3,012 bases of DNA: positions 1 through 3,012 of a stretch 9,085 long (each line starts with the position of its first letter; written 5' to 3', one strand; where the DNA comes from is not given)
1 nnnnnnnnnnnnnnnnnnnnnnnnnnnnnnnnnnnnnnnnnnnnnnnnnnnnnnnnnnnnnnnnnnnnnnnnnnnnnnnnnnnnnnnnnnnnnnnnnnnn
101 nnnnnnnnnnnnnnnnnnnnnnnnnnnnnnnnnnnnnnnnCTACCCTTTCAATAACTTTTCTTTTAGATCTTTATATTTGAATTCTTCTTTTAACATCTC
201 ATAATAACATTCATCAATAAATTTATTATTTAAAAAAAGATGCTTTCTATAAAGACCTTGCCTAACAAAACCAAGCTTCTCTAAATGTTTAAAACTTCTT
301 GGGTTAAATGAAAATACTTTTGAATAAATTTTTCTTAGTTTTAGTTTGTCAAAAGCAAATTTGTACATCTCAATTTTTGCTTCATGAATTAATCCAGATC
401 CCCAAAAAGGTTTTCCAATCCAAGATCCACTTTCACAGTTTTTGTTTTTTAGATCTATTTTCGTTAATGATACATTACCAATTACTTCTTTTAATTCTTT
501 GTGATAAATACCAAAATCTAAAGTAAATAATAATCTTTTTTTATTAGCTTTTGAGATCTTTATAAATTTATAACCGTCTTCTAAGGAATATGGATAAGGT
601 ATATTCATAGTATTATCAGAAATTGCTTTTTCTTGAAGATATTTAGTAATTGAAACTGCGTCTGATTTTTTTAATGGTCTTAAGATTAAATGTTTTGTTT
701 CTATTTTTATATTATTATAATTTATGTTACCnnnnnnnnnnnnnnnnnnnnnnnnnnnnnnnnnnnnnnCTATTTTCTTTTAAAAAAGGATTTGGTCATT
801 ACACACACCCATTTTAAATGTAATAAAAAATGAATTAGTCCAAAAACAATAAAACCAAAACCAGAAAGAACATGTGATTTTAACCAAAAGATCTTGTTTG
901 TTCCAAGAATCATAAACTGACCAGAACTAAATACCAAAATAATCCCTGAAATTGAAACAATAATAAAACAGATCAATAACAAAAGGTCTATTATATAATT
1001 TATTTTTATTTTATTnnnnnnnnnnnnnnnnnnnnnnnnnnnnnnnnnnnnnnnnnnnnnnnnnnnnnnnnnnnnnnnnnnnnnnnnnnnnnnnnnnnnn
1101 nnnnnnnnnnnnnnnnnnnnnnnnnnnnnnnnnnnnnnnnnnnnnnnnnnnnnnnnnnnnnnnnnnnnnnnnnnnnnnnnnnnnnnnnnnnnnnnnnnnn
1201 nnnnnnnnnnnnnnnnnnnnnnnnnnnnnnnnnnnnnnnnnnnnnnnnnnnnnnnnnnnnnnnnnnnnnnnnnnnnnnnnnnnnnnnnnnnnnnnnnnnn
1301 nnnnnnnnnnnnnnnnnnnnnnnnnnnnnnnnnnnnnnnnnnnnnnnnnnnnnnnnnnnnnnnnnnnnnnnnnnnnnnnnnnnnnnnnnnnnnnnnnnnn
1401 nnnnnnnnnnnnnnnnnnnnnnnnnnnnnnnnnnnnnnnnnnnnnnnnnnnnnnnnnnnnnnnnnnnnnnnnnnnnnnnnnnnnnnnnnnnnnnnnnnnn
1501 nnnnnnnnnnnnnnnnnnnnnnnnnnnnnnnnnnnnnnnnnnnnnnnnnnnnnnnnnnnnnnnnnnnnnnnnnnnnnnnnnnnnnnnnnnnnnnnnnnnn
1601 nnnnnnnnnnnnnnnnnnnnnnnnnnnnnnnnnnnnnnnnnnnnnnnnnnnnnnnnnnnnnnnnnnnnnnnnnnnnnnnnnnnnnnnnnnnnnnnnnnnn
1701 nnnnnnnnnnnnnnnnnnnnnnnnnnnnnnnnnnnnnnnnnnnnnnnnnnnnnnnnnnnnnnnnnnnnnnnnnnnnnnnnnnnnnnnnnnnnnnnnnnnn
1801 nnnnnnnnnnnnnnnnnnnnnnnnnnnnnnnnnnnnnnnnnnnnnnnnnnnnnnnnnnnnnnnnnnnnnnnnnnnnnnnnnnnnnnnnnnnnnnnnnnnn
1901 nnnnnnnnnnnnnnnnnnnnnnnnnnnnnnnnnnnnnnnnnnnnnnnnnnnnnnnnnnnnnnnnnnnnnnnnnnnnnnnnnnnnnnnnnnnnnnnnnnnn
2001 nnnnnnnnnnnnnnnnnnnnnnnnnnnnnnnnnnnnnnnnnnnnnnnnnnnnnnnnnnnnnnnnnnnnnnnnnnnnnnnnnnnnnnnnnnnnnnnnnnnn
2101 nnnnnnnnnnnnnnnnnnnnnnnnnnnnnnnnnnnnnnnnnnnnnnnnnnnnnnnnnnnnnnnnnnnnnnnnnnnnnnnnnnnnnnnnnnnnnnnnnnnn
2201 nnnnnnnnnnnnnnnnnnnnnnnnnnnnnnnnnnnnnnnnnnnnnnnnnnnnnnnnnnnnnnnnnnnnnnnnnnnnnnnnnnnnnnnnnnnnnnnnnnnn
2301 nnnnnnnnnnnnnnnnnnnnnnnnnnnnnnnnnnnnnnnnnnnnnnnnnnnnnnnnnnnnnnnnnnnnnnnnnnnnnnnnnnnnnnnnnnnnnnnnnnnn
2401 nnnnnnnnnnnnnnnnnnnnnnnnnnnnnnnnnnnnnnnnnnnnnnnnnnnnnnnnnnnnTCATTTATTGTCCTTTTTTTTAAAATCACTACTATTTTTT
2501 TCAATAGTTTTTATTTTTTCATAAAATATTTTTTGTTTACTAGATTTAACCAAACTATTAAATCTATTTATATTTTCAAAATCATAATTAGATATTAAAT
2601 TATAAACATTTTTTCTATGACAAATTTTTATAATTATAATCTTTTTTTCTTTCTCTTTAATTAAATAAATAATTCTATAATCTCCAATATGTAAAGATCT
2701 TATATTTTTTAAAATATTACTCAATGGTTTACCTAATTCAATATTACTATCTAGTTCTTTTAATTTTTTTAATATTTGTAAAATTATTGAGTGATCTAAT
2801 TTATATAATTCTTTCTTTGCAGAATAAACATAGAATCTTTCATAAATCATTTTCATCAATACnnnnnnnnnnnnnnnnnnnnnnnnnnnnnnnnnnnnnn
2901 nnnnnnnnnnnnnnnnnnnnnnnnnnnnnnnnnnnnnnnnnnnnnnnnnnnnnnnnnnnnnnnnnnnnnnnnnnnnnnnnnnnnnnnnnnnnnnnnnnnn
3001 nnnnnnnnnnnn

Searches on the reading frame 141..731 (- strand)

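Call 75: search_protein_families(library=pfam, proteins=[window:141-731:-], max_evalue=0.01)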
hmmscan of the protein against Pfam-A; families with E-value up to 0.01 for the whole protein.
window:141-731:- (196 aa): 3 families
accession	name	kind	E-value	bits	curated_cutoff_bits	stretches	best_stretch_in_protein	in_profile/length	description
PF13302.13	Acetyltransf_3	-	8.7e-23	82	25.4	1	15-156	2-138/138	Acetyltransferase (GNAT) domain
PF13420.13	Acetyltransf_4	-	1.2e-05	25.8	24.3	1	18-174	2-153/155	Acetyltransferase (GNAT) domain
PF00583.31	Acetyltransf_1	-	0.0021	18.7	20.7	1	77-155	38-116/116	Acetyltransferase (GNAT) family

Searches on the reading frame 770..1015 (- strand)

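Call 75: search_protein_families(library=pfam, proteins=[window:770-1015:-], max_evalue=0.01)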
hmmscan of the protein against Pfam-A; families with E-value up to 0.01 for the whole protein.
window:770-1015:- (81 aa): 1 family
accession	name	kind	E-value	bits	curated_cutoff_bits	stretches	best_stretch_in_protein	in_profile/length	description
PF14358.11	DUF4405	-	9.9e-10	39.2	26.7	1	8-66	1-65/66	Domain of unknown function (DUF4405)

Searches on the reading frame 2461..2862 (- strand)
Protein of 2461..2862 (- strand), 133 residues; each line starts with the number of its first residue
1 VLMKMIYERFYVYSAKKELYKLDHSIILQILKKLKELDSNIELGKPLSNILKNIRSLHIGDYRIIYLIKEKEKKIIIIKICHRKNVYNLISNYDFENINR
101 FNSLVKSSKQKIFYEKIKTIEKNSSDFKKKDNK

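Call 75: search_protein_families(library=pfam, proteins=[window:2461-2862:-], max_evalue=0.01)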
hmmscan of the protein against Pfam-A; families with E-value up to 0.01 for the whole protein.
window:2461-2862:- (133 aa): 1 family
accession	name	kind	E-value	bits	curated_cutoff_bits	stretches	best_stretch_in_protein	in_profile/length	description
PF05016.21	ParE_toxin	-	2.8e-11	44.3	23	1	14-87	6-89/89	ParE toxin of type II toxin-antitoxin system, parDE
